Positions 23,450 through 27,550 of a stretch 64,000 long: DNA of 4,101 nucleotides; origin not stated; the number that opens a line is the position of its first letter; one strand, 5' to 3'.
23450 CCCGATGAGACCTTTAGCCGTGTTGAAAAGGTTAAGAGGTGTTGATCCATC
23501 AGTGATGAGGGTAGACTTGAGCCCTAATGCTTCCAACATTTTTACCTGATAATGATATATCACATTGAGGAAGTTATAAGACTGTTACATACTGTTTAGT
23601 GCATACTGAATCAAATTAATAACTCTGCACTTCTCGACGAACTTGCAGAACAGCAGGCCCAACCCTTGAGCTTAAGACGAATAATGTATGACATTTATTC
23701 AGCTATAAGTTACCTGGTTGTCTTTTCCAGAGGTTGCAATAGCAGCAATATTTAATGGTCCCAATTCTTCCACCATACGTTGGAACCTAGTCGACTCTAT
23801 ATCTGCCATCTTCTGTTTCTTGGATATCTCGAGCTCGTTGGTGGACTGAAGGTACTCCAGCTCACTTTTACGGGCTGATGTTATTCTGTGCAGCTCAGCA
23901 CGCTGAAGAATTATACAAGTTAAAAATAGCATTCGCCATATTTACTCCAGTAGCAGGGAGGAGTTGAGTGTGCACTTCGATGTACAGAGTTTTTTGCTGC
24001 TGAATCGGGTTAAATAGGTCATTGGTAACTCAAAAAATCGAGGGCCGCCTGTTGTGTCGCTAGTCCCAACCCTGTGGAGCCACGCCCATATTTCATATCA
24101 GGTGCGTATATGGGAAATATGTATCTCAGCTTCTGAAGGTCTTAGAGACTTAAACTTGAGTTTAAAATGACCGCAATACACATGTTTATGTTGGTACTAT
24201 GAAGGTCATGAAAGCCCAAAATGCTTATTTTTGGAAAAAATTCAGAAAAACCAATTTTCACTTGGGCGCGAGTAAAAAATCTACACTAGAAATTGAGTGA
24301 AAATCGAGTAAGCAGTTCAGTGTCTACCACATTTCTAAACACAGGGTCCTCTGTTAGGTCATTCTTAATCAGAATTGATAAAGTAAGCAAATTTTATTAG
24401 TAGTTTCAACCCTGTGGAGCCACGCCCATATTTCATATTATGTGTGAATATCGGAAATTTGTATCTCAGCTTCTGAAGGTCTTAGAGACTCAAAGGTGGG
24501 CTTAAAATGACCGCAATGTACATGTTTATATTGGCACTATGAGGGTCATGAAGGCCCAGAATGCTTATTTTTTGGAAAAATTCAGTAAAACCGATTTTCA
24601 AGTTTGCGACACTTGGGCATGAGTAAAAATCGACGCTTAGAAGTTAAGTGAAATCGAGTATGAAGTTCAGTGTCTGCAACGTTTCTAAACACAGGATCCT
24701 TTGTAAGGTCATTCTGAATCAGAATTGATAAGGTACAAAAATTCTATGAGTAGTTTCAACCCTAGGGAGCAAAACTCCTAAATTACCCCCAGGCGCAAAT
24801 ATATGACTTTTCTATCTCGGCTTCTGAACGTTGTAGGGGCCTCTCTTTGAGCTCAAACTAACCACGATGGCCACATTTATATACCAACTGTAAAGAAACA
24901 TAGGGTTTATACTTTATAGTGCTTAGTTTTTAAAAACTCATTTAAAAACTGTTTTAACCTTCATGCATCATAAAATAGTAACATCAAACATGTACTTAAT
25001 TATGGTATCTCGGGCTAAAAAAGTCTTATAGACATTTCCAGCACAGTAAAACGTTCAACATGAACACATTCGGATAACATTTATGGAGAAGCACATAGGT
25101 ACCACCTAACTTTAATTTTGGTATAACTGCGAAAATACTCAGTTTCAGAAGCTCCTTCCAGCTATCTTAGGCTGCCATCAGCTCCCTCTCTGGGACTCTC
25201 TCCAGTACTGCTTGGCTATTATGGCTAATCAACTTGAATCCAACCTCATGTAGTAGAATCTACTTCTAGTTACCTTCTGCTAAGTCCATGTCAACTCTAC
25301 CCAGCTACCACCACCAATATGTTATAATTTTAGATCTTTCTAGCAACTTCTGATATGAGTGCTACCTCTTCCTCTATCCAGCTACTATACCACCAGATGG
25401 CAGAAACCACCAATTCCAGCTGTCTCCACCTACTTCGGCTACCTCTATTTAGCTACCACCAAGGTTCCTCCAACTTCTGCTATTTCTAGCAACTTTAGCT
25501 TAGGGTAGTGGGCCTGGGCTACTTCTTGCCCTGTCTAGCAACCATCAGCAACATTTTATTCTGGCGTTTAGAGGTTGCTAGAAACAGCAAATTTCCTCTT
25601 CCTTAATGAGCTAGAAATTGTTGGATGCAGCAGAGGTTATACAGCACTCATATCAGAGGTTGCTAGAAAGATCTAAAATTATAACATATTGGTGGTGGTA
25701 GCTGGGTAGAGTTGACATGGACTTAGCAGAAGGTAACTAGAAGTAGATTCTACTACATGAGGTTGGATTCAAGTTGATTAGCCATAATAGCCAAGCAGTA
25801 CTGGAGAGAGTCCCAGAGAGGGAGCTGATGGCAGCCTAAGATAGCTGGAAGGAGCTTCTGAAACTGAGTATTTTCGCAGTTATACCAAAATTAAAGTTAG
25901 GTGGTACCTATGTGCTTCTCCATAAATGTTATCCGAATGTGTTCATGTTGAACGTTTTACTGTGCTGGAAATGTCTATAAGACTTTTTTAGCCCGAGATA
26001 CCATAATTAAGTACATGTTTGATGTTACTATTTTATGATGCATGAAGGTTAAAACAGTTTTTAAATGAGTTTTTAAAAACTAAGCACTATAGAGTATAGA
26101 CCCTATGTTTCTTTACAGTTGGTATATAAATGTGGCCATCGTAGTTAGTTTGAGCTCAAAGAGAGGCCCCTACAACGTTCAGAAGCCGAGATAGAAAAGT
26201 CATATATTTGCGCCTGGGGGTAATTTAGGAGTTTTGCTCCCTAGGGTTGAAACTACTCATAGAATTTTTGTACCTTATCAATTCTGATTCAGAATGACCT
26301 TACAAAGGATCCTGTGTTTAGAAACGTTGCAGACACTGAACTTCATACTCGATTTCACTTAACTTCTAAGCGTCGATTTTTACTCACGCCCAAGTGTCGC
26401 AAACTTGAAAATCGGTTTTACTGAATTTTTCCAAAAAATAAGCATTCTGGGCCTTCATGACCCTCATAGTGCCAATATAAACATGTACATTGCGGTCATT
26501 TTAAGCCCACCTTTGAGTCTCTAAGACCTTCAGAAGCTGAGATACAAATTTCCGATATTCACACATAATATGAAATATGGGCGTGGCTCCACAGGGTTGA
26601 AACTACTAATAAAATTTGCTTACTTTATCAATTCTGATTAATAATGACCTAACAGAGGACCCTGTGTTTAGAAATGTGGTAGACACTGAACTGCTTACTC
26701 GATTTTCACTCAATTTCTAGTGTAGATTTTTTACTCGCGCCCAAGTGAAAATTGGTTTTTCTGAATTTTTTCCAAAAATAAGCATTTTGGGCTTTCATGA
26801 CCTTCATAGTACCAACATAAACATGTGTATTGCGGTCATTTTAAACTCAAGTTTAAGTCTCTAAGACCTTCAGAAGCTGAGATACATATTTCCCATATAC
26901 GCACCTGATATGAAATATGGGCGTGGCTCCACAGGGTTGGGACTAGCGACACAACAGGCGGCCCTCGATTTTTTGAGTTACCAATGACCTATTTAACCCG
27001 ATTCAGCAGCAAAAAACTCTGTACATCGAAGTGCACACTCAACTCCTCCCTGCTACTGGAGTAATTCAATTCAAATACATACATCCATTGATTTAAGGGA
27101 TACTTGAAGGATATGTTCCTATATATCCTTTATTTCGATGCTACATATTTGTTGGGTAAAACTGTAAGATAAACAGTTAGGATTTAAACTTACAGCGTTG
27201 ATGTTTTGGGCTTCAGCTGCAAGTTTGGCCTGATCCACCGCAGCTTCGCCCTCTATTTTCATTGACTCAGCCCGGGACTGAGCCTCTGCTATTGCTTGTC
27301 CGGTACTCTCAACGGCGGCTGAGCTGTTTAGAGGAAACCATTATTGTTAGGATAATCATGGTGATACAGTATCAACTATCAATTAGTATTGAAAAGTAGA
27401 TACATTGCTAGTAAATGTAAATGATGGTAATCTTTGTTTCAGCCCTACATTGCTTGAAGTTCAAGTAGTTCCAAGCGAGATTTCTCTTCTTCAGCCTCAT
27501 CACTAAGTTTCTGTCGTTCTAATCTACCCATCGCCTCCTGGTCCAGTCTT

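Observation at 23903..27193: An MVP intron that is almost entirely a 3.1-kb perfect palindrome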

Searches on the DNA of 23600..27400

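Call 50: search_rna_families(source=window, start=23600, end=27400, threshold=evalue, max_evalue=1)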
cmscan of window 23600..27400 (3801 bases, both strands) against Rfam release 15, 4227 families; matches with E-value up to 1: 0.
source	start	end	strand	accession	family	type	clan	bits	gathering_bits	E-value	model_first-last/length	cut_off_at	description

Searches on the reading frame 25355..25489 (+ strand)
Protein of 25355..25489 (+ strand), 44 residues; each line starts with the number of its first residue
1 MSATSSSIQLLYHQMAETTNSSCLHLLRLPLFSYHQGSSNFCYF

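Call 64: find_encoding_contigs(protein=window:25355-25489:+, flank=5000, max_places=5)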
Protein window:25355-25489:+ (44 aa): no gene with exactly this product is on record in the collection.

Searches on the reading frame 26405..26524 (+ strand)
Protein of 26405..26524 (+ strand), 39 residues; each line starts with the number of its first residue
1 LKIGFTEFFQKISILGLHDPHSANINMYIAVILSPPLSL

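Call 65: find_encoding_contigs(protein=window:26405-26524:+, flank=5000, max_places=5)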
Protein window:26405-26524:+ (39 aa): no gene with exactly this product is on record in the collection.
